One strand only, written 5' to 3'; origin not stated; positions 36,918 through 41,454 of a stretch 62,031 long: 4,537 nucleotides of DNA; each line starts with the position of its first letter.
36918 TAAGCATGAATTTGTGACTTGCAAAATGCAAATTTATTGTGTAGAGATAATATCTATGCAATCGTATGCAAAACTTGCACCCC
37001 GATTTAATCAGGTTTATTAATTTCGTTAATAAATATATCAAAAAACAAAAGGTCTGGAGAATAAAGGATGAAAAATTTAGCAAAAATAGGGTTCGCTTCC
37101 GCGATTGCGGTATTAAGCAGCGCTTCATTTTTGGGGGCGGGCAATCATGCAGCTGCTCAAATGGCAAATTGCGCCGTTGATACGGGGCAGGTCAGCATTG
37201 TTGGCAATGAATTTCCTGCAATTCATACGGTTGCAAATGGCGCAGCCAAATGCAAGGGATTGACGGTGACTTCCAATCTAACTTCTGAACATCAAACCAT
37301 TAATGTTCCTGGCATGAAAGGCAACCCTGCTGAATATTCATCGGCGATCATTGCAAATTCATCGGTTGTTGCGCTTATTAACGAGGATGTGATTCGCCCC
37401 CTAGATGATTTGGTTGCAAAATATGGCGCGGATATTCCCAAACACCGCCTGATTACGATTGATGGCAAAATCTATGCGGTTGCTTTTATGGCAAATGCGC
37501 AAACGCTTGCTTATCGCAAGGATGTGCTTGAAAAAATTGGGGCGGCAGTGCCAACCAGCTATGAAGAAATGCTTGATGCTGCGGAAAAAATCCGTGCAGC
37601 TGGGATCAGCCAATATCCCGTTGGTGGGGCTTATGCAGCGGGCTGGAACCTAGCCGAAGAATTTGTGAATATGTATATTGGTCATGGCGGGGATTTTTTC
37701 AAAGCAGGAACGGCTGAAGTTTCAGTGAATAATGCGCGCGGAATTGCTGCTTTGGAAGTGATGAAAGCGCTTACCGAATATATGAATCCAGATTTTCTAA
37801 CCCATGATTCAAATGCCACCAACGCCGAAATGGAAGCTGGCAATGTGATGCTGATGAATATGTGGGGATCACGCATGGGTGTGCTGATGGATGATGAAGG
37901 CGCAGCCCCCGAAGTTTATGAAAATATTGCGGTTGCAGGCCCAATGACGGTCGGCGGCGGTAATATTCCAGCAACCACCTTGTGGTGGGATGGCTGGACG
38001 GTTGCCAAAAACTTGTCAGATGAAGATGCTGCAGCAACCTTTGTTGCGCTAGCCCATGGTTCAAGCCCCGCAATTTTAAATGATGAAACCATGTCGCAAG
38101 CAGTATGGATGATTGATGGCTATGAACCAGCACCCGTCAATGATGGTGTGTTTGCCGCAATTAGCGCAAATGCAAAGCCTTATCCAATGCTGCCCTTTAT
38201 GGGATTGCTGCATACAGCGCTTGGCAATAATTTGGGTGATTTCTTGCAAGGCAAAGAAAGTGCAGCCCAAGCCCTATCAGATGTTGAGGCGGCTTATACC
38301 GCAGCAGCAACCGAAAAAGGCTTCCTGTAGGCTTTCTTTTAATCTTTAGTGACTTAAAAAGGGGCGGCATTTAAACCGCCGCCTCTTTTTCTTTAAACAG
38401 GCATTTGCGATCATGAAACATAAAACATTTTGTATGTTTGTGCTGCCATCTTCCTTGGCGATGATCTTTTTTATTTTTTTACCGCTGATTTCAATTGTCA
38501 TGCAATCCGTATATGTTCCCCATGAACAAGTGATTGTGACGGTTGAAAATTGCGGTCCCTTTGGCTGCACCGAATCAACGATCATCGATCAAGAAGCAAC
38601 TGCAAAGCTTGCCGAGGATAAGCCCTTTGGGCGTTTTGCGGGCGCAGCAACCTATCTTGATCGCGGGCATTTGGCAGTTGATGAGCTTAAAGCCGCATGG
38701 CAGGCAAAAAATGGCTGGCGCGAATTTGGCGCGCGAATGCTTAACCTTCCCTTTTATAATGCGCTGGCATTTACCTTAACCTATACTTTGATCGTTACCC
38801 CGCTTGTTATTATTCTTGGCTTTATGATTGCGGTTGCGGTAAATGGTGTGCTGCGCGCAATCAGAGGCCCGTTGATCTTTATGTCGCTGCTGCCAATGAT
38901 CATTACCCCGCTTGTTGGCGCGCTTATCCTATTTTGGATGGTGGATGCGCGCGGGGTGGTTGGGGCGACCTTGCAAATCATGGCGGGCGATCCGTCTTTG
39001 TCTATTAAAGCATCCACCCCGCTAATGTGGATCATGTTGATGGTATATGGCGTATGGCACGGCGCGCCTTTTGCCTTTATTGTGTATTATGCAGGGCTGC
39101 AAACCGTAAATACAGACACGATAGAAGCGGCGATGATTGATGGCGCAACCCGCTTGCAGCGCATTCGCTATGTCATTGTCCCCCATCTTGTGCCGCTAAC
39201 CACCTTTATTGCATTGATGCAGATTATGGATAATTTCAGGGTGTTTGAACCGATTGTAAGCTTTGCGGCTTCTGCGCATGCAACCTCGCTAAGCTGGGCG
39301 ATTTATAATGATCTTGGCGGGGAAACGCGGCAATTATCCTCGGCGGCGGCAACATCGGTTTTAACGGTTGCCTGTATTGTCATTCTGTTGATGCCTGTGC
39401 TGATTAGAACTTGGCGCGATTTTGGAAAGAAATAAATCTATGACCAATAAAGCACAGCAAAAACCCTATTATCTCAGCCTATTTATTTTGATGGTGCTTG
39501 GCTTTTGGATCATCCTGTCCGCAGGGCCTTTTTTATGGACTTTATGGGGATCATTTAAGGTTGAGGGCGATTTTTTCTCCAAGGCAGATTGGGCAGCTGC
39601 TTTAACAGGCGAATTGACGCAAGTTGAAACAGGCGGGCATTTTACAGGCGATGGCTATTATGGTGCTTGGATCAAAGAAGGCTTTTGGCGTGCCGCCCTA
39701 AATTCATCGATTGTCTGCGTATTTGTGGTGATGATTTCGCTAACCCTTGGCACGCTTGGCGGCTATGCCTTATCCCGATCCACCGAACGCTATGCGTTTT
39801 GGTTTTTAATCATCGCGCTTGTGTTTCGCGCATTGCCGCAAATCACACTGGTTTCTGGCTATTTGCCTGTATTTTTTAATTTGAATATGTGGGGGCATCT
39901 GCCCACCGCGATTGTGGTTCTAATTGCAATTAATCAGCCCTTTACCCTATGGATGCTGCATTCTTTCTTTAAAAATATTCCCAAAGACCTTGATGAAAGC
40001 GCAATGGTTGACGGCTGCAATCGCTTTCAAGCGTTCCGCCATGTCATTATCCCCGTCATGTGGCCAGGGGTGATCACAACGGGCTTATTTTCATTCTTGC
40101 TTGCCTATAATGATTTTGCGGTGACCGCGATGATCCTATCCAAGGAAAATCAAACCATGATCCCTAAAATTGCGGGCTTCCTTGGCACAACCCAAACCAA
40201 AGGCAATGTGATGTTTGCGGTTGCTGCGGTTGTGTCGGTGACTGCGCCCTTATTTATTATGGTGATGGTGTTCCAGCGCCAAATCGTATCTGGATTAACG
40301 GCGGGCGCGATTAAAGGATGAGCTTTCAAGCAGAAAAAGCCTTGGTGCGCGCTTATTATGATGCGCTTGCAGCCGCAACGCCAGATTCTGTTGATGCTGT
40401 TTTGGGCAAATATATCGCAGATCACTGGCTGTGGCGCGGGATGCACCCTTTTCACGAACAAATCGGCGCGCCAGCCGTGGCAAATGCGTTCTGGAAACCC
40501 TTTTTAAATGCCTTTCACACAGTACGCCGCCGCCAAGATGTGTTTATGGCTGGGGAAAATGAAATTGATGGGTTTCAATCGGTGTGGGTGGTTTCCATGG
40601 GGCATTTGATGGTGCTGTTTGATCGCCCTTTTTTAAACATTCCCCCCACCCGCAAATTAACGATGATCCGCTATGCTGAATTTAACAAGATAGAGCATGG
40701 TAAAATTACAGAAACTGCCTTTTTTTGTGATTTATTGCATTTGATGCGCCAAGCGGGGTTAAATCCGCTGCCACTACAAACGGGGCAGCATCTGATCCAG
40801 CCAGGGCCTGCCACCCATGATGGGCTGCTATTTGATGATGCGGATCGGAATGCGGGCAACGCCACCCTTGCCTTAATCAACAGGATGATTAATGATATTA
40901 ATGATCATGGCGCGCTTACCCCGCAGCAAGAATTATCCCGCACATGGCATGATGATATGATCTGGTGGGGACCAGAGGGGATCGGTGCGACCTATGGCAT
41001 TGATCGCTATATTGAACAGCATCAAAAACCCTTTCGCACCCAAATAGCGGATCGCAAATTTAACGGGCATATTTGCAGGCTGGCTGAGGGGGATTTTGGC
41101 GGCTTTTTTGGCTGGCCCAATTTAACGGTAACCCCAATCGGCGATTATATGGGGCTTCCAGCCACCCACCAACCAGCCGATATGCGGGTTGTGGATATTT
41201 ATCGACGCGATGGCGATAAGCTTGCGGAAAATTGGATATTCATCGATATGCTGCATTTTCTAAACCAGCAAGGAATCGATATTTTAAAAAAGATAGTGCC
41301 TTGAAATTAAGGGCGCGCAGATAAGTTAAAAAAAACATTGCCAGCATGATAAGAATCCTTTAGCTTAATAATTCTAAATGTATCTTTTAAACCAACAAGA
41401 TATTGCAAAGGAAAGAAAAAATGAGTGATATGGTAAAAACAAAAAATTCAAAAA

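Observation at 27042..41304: LacI-controlled 14-kb uptake and catabolic island whose enzyme set matches no pathway I can name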

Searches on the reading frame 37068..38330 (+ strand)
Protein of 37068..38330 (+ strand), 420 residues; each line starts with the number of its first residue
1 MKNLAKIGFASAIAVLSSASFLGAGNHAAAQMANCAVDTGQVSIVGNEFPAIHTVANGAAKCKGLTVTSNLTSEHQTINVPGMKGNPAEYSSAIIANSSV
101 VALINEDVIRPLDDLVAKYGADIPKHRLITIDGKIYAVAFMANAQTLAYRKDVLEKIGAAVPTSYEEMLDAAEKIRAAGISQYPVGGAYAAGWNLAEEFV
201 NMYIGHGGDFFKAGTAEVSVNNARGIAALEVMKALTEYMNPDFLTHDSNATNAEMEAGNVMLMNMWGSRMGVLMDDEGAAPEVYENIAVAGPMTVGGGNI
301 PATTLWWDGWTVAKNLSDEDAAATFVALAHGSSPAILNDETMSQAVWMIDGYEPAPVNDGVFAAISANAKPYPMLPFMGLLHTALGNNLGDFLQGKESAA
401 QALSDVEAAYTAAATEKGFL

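Call 4: search_protein_families(library=pfam, proteins=[window:37068-38330:+], max_evalue=0.01)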
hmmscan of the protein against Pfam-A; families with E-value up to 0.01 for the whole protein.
window:37068-38330:+ (420 aa): 1 family
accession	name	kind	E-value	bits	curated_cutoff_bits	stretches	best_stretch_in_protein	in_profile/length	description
PF01547.30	SBP_bac_1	-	3.6e-20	73.6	26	1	96-328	57-299/307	Bacterial extracellular solute-binding protein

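Call 6: search_protein_families(library=ncbifam, proteins=[window:37068-38330:+], max_evalue=0.001)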
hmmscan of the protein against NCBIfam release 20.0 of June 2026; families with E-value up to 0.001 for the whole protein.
window:37068-38330:+ (420 aa): 2 families
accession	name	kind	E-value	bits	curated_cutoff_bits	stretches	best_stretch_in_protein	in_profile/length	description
TIGR03851.1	chitin_NgcE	equivalog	3.1e-07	29.7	399.65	1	130-244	148-261/450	N-acetylglucosamine/diacetylchitobiose ABC transporter substrate-binding protein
TIGR03850.1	bind_CPR_0540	equivalog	1.3e-06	27.3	299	1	132-256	148-270/437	carbohydrate ABC transporter substrate-binding protein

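Call 56: search_solved_structures(query=window:37068-38330:+, max_evalue=0.01)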
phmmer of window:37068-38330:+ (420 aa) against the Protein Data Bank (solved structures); distinct sequences matched with E-value up to 0.01: 56.
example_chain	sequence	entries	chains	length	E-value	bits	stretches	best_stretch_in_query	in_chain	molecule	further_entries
6dtq_A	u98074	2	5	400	6.3e-11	45.1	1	128-315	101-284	maltose-binding protein MalE3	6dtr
1eu8_A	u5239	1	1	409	3.8e-10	42.6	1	104-406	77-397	TREHALOSE/MALTOSE BINDING PROTEIN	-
4r2f_A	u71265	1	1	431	2.1e-08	36.8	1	136-256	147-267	Extracellular solute-binding protein family 1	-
5iai_A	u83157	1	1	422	6.1e-08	35.3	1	132-317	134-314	Sugar ABC transporter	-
7nbz_A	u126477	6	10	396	7.8e-08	35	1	97-312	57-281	Sulfoquinovosyl binding protein | Sulfoquinovosyl glycerol-binding protein SmoF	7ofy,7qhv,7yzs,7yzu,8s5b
5xpj_A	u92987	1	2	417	3.9e-07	32.7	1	110-267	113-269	Binding protein component of ABC sugar transporter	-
5dvf_A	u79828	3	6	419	3.9e-07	32.7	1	110-267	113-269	Binding protein component of ABC sugar transporter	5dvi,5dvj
4rya_A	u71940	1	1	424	4.8e-07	32.4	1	62-199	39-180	ABC transporter substrate binding protein (Sorbitol)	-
7c1b_A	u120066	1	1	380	6.9e-07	31.8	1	95-231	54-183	Sugar ABC transporter, periplasmic sugar-binding protein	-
7c0r_A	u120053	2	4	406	1e-06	31.3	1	96-231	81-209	Sugar ABC transporter, periplasmic sugar-binding protein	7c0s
7c0t_A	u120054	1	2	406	1.7e-06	30.5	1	100-231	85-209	Sugar ABC transporter, periplasmic sugar-binding protein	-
7c16_A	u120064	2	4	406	1.8e-06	30.5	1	100-231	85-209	Sugar ABC transporter, periplasmic sugar-binding protein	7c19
7c0v_A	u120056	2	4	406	1.8e-06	30.5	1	100-231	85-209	Sugar ABC transporter, periplasmic sugar-binding protein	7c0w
7c0y_A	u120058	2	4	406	1.9e-06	30.4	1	100-231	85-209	Sugar ABC transporter, periplasmic sugar-binding protein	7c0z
7c0o_A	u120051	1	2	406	1.9e-06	30.4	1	100-231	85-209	Sugar ABC transporter, periplasmic sugar-binding protein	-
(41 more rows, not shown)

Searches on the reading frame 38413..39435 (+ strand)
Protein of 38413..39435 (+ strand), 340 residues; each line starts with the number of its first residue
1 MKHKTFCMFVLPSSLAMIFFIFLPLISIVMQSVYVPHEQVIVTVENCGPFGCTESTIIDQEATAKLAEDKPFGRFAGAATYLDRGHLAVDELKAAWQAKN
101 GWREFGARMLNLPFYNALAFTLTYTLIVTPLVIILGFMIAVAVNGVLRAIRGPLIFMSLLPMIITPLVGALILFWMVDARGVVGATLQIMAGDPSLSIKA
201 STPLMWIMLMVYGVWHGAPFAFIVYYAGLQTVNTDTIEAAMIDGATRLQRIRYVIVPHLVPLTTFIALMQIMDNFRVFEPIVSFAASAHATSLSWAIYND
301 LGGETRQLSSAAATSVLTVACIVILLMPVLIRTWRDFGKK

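Call 4: search_protein_families(library=pfam, proteins=[window:38413-39435:+], max_evalue=0.01)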
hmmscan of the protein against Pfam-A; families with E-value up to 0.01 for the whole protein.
window:38413-39435:+ (340 aa): 1 family
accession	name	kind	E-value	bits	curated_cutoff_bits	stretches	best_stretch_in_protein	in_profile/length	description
PF00528.27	BPD_transp_1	-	6.7e-10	39.4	26.4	1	133-326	2-173/184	Binding-protein-dependent transport system inner membrane component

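Call 6: search_protein_families(library=ncbifam, proteins=[window:38413-39435:+], max_evalue=0.001)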
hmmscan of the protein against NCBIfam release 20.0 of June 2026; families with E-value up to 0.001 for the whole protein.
window:38413-39435:+ (340 aa): 9 families
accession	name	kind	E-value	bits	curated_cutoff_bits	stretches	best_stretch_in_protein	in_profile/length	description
NF007852.0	PRK10561.1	equivalog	1.3e-16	61.4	335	1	114-326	68-281/295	sn-glycerol-3-phosphate ABC transporter permease UgpA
NF040931.1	ABC_arch_GlcT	equivalog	9.6e-14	51.7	360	1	113-327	50-267/278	glucose ABC transporter permease GlcT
NF008232.0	PRK10999.1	equivalog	4.3e-09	35.6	392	1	55-266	223-436/520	maltose ABC transporter permease MalF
TIGR00969.1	3a0106s02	subfamily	8.2e-07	28.8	240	1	98-327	43-265/272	sulfate ABC transporter permease subunit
NF007044.0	PRK09497.1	equivalog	1.2e-06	28.2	348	1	107-333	54-274/285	spermidine/putrescine ABC transporter permease PotB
TIGR01581.1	Mo_ABC_porter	hypoth_equivalog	2.6e-06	27.1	210.3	1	101-325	6-224/225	ABC transporter permease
TIGR02141.1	modB_ABC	equivalog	2.6e-05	24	182.6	1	121-329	3-204/208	molybdate ABC transporter permease subunit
TIGR02140.1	permease_CysW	equivalog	3.2e-05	23.5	329.1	1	99-331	30-255/261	sulfate ABC transporter permease subunit CysW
NF011624.0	PRK15050.1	equivalog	0.00031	19.9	247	1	98-324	55-277/297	2-aminoethylphosphonate ABC transporter permease subunit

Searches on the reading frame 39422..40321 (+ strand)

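Call 4: search_protein_families(library=pfam, proteins=[window:39422-40321:+], max_evalue=0.01)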
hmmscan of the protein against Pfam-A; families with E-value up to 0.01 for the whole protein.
window:39422-40321:+ (299 aa): 1 family
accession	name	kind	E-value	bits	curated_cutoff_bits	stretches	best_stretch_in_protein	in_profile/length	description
PF00528.27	BPD_transp_1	-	3.1e-17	63.3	26.4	1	112-289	7-179/184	Binding-protein-dependent transport system inner membrane component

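Call 6: search_protein_families(library=ncbifam, proteins=[window:39422-40321:+], max_evalue=0.001)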
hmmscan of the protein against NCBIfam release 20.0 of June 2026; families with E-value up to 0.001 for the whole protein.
window:39422-40321:+ (299 aa): 19 families
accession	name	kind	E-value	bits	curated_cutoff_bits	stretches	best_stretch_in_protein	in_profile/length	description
NF040932.1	ABC_arch_GlcU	equivalog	2.2e-23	83.2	340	1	78-294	50-266/272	glucose ABC transporter permease GlcU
NF008231.0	PRK10998.1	equivalog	5.3e-19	68.9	261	1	93-299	86-296/296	maltose ABC transporter permease MalG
NF007047.0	PRK09500.1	equivalog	8.9e-11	41.9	326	1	75-257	43-225/257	spermidine/putrescine ABC transporter permease PotC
NF008210.0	PRK10973.1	equivalog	6.8e-10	39.1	297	1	87-293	72-277/281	sn-glycerol-3-phosphate ABC transporter permease UgpE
TIGR02139.1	permease_CysT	equivalog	2.9e-09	36.9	246.1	1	164-282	136-254/265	sulfate ABC transporter permease subunit CysT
TIGR02141.1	modB_ABC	equivalog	3.1e-09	36.8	182.6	1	148-279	68-202/208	molybdate ABC transporter permease subunit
NF011624.0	PRK15050.1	equivalog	4.3e-08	32.6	247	1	164-274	165-273/297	2-aminoethylphosphonate ABC transporter permease subunit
NF007044.0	PRK09497.1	equivalog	7e-08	32.3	348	1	163-285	153-272/285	spermidine/putrescine ABC transporter permease PotB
TIGR03226.1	PhnU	equivalog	2.1e-07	30.7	283.45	1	163-246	182-265/311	2-aminoethylphosphonate ABC transporter permease subunit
TIGR01581.1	Mo_ABC_porter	hypoth_equivalog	3.1e-07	30.1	210.3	1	164-275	106-219/225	ABC transporter permease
NF043073.1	MMSYN1_0195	equivalog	1.4e-06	26.8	1250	1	88-235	55-202/1021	spermidine/putrescine ABC transporter permease/substrate-binding protein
TIGR00969.1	3a0106s02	subfamily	2.8e-06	27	240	1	159-279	142-263/272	sulfate ABC transporter permease subunit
NF008232.0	PRK10999.1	equivalog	1e-05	24.5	392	1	164-244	379-458/520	maltose ABC transporter permease MalF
TIGR03262.1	PhnU2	equivalog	1.2e-05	24.2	593.25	1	69-240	32-213/546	putative 2-aminoethylphosphonate ABC transporter permease subunit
NF006939.0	PRK09421.1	equivalog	1.4e-05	24.6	262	1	144-275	77-213/230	molybdate ABC transporter permease subunit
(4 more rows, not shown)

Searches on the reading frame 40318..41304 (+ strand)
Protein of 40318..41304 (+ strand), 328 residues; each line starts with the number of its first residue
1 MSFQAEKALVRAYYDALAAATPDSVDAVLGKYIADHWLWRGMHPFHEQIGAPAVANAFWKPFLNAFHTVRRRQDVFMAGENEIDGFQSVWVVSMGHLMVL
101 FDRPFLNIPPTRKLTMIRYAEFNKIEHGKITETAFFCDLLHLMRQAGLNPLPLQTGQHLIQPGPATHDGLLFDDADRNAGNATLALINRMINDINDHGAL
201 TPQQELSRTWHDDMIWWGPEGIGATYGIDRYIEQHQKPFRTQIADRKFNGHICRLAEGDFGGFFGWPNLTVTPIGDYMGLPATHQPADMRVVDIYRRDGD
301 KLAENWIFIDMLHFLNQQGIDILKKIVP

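Call 4: search_protein_families(library=pfam, proteins=[window:40318-41304:+], max_evalue=0.01)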
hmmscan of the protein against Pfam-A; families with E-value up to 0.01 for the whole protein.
window:40318-41304:+ (328 aa): 3 families
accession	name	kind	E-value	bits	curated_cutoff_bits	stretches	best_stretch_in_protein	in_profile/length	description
PF07366.18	SnoaL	-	1.2e-16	61.1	28.4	2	187-317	3-125/126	SnoaL-like polyketide cyclase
PF12680.13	SnoaL_2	-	2.5e-13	50.9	27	2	205-304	15-101/102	SnoaL-like domain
PF14534.12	DUF4440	-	0.00051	20.9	25.2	0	205-242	19-54/107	Domain of unknown function (DUF4440)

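Call 6: search_protein_families(library=ncbifam, proteins=[window:40318-41304:+], max_evalue=0.001)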
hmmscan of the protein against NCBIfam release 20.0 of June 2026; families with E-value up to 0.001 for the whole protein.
window:40318-41304:+ (328 aa): 1 family
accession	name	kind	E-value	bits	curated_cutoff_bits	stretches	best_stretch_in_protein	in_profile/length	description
TIGR02096.1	TIGR02096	subfamily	3.7e-07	30.5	97.1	0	236-317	48-127/129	ketosteroid isomerase-related protein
